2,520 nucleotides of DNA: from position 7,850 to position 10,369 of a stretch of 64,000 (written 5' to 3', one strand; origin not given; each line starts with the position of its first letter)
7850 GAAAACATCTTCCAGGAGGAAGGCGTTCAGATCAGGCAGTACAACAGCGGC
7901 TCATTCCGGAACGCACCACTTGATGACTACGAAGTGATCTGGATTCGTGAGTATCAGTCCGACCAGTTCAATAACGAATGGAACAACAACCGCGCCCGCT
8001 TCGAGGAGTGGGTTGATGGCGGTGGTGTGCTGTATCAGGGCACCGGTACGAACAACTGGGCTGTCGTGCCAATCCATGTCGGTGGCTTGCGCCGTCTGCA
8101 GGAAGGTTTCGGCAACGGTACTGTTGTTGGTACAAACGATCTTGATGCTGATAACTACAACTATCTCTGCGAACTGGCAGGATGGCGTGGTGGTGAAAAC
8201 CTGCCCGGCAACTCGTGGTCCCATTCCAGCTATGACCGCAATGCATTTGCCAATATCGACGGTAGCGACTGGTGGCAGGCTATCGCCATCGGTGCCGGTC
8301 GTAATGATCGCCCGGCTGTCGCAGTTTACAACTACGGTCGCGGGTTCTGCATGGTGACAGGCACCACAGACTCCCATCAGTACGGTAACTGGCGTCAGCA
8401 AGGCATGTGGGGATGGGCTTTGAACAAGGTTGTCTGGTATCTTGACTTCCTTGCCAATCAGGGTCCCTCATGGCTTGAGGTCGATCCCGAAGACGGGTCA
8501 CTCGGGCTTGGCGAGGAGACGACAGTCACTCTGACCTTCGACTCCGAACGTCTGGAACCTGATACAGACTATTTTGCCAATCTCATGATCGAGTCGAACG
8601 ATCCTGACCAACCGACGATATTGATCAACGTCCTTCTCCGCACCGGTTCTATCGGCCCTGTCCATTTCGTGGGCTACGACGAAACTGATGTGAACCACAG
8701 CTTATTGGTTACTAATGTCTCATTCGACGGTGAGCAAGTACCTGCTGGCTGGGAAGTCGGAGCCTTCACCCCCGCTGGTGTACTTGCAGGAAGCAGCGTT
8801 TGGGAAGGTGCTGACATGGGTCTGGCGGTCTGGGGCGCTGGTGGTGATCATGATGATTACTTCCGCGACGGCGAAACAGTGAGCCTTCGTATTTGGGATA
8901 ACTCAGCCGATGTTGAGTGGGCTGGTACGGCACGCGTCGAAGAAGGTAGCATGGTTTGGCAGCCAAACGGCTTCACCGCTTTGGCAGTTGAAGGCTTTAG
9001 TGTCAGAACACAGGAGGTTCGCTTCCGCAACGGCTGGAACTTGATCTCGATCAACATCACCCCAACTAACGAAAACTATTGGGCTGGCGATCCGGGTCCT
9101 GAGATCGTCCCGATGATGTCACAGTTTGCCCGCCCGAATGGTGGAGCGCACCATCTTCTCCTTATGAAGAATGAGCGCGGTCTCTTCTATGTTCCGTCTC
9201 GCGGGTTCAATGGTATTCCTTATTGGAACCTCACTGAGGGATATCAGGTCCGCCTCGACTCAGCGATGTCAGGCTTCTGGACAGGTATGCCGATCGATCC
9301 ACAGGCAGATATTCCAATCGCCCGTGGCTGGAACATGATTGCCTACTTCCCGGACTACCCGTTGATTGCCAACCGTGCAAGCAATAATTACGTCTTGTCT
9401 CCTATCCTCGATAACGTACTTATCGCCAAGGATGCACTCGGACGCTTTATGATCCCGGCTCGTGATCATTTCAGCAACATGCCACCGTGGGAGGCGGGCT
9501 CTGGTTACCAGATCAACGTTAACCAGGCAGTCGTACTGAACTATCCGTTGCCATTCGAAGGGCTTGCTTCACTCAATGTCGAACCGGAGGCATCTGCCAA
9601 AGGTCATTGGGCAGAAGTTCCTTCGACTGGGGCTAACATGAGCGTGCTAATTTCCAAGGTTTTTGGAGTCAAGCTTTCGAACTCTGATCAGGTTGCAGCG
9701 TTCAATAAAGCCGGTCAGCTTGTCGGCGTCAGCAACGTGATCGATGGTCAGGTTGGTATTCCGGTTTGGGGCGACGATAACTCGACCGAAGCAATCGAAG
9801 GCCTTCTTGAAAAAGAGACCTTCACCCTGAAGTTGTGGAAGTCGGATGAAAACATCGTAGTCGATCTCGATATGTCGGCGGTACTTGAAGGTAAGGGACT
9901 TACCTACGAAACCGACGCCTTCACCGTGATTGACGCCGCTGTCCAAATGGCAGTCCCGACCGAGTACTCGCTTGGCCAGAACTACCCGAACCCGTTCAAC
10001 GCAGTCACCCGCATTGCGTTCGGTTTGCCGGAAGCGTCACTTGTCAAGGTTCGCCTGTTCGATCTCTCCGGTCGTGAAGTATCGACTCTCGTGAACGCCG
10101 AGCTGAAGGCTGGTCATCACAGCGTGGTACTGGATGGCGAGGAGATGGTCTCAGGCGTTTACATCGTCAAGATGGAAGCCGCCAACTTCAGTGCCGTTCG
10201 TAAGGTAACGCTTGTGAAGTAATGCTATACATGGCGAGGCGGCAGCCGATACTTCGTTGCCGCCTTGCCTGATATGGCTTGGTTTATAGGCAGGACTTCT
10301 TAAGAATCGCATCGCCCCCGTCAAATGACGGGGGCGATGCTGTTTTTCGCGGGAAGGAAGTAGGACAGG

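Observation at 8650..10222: Conserved uncharacterised pre-CTD cassette (X-Y-X) shared by three T9SS cargos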

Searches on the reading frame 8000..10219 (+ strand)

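Call 7: search_protein_families(library=pfam, proteins=[window:8000-10219:+], max_evalue=1)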
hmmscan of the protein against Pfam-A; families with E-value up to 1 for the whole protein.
window:8000-10219:+ (740 aa): 3 families
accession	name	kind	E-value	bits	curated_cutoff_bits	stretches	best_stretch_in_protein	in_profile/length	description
PF18962.6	Por_Secre_tail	-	2.5e-08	34.5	27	1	662-736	2-73/75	Secretion system C-terminal sorting domain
PF13860.13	FlgD_ig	-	0.00017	21.9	27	1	671-729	11-77/79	FlgD Ig-like domain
PF22544.2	HYDIN_VesB_CFA65-like_Ig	-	0.066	13.9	25.5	1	159-209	49-95/100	HYDIN/CFA65/VesB-like, Ig-like domain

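Call 8: search_protein_families(library=ncbifam, proteins=[window:8000-10219:+], max_evalue=1)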
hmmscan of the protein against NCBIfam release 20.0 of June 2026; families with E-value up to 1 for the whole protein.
window:8000-10219:+ (740 aa): 5 families
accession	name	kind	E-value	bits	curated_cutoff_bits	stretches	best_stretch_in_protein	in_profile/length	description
TIGR04183.1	Por_Secre_tail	domain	8.6e-10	38.5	23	1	662-736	2-69/72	T9SS type A sorting domain-containing protein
NF052323.1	T9SSA_dep_M6i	equivalog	1.2e-07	30.2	600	1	661-734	960-1032/1043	T9SS-dependent M6-like inactivated metalloprotease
NF038113.1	T9SSA_dep_M36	equivalog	2e-07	29.6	885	1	659-736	793-866/869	T9SS-dependent M36 family metallopeptidase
NF033707.1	T9SS_sortase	equivalog_domain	0.087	10.4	420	1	660-727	1000-1077/1095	type IX secretion system sortase PorU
NF005176.1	PRK06655.1-1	equivalog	0.11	12.4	230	1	678-729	95-151/197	flagellar hook assembly protein FlgD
